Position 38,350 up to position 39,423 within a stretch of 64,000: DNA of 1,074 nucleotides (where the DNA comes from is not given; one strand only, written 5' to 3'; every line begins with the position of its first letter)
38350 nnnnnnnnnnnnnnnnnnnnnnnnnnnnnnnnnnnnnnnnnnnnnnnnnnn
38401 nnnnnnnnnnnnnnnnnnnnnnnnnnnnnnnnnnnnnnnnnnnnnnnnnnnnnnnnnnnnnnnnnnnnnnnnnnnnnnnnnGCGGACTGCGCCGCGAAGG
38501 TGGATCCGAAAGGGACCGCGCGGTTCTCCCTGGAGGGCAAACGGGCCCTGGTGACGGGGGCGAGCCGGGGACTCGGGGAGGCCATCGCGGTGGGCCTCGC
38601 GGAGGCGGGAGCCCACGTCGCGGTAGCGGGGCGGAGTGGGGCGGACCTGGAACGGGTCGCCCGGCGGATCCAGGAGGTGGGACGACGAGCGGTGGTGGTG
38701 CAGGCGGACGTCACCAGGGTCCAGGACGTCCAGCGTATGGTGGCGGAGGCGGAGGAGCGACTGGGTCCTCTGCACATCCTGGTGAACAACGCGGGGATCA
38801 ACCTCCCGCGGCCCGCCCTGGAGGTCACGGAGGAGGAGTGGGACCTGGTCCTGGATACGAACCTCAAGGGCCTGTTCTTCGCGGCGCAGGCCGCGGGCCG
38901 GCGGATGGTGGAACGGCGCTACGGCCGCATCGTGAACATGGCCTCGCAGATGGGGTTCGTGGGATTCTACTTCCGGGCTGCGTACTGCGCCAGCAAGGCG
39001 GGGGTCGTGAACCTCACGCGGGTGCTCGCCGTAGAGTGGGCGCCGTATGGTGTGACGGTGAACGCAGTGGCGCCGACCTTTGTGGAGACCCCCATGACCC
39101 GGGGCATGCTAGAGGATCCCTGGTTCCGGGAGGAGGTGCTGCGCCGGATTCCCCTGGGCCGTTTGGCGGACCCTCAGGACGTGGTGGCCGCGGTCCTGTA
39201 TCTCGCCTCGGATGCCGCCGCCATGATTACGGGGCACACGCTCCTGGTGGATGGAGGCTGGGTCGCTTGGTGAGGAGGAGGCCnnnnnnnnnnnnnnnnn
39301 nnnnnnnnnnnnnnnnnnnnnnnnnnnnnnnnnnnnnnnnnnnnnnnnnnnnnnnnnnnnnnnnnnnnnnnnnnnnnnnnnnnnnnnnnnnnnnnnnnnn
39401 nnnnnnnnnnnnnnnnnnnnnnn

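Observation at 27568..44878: Candidate uncharacterised N-heterocycle/aromatic catabolic supercluster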

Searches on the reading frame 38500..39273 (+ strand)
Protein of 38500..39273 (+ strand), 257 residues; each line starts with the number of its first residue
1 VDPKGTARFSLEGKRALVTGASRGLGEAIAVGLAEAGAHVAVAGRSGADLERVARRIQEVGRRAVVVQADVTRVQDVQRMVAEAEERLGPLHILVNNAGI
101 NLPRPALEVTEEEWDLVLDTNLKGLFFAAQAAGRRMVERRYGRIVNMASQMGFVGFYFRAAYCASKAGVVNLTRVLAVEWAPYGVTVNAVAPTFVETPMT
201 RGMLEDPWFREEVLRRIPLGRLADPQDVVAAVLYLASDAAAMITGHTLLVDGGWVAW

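Call 7: search_protein_families(library=pfam, proteins=[window:38500-39273:+])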
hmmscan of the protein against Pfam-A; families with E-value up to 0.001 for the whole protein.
window:38500-39273:+ (257 aa): 3 families
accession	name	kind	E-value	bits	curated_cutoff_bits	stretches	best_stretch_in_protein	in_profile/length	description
PF13561.12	adh_short_C2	-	3.9e-69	233.2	27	1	20-254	1-235/236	Enoyl-(Acyl carrier protein) reductase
PF00106.31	adh_short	-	1.4e-63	214.4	26.6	1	14-205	1-192/195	short chain dehydrogenase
PF08659.16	KR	-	3.5e-15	56.8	22.6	1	17-166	4-153/180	KR domain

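Call 8: search_protein_families(library=ncbifam, proteins=[window:38500-39273:+], max_evalue=0.00001)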
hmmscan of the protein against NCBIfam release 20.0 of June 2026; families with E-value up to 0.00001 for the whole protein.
window:38500-39273:+ (257 aa): 229 families (the best 25 are shown)
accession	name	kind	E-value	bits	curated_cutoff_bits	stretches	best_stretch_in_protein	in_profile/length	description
NF006070.0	PRK08213.1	subfamily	1.6e-77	260.5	279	1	7-256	6-258/259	gluconate 5-dehydrogenase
NF005309.0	PRK06841.1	subfamily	6.3e-77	258.5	286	1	7-254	9-252/255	GolD/DthD family dehydrogenase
NF005559.1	PRK07231.1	subfamily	3.6e-75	252.7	215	1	11-255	2-248/249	glucose 1-dehydrogenase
TIGR01832.1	kduD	equivalog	7.8e-73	245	338.85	1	9-256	1-247/248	2-dehydro-3-deoxy-D-gluconate 5-dehydrogenase KduD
TIGR01830.1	3oxo_ACP_reduc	equivalog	8.7e-73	244.9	297.75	1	16-254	1-238/239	3-oxoacyl-[acyl-carrier-protein] reductase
NF004198.0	PRK05653.1-3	equivalog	8.9e-73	244.8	296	1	10-254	4-246/248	3-oxoacyl-ACP reductase FabG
NF009466.0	PRK12826.1-2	subfamily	2e-71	240.4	222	1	14-254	4-244/248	3-oxoacyl-ACP reductase FabG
NF005390.0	PRK06935.1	equivalog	3.1e-69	233.2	369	1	8-256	10-257/258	2-dehydro-3-deoxy-D-gluconate 5-dehydrogenase KduD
NF052558.1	MBtsdlDhBudC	equivalog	1.2e-68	231.4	270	1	12-256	2-243/250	meso-2,3-butanediol dehydrogenase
NF004774.0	PRK06114.1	equivalog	2.3e-68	230.4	360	1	7-257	10-262/262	SDR family oxidoreductase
NF004197.0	PRK05653.1-1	equivalog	3e-67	226.8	332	1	10-254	4-246/249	3-oxoacyl-ACP reductase FabG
NF004791.0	PRK06138.1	equivalog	9.8e-66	221.6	312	1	10-257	2-252/252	SDR family oxidoreductase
NF005711.0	PRK07523.1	subfamily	1.1e-65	221.7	413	1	8-255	5-252/255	SDR family oxidoreductase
NF004778.0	PRK06124.1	equivalog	1.1e-64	218.3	303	1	7-255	5-253/256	SDR family oxidoreductase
NF004818.0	PRK06172.1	equivalog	1.3e-64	218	336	1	10-256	4-252/253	SDR family oxidoreductase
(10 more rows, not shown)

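Call 82: search_solved_structures(query=window:38500-39273:+, max_evalue=1e-35)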
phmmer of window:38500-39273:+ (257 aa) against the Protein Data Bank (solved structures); distinct sequences matched with E-value up to 1e-35: 200 (the best 60 are shown).
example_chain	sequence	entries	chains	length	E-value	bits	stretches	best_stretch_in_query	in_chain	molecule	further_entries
4j2h_A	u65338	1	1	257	8.7e-67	228.2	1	8-256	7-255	Short chain alcohol dehydrogenase-related dehydrogenase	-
2et6_A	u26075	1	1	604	4.8e-60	206.1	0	2-255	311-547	(3R)-hydroxyacyl-CoA dehydrogenase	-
2uvd_A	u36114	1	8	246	5.6e-59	202.7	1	11-255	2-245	3-OXOACYL-(ACYL-CARRIER-PROTEIN) REDUCTASE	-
4jro_A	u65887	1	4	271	9.2e-58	198.7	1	9-255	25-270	FabG protein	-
4z9y_A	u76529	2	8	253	4.2e-54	186.7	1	8-256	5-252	2-deoxy-D-gluconate 3-dehydrogenase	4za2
3sj7_A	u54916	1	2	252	1.4e-53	185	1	14-254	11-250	3-oxoacyl-(Acyl-carrier-protein) reductase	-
3osu_A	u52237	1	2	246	1.6e-53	184.8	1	14-254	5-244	3-oxoacyl-[acyl-carrier-protein] reductase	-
6t6n_A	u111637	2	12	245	3.5e-53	183.7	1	10-255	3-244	3-oxoacyl-[acyl-carrier protein] reductase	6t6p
7tzp_A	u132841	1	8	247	4e-53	183.5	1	10-255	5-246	3-oxoacyl-ACP reductase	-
4wjz_A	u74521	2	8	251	4.6e-52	180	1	9-254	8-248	3-oxoacyl-[acyl-carrier-protein] reductase FabG | 3-oxoacyl-[acyl-carrier protein] reductase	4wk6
3op4_A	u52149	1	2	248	1.5e-51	178.3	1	9-254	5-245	3-oxoacyl-[acyl-carrier protein] reductase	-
3rro_A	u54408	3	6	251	1.6e-51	178.3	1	9-254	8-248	3-ketoacyl-(acyl-carrier-protein) reductase | 3-oxoacyl-[acyl-carrier protein] reductase | 3-oxoacyl-[acyl-carrier-protein] reductase FabG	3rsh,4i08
5end_A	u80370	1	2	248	3.6e-51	177.1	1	9-254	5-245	3-oxoacyl-[acyl-carrier-protein] reductase FabG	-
4m8s_A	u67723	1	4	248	4.5e-51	176.8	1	10-254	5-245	Putative 3-oxoacyl-[acyl-carrier protein] reductase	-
3tzc_A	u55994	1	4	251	5.6e-51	176.5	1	9-254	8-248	3-oxoacyl-[acyl-carrier protein] reductase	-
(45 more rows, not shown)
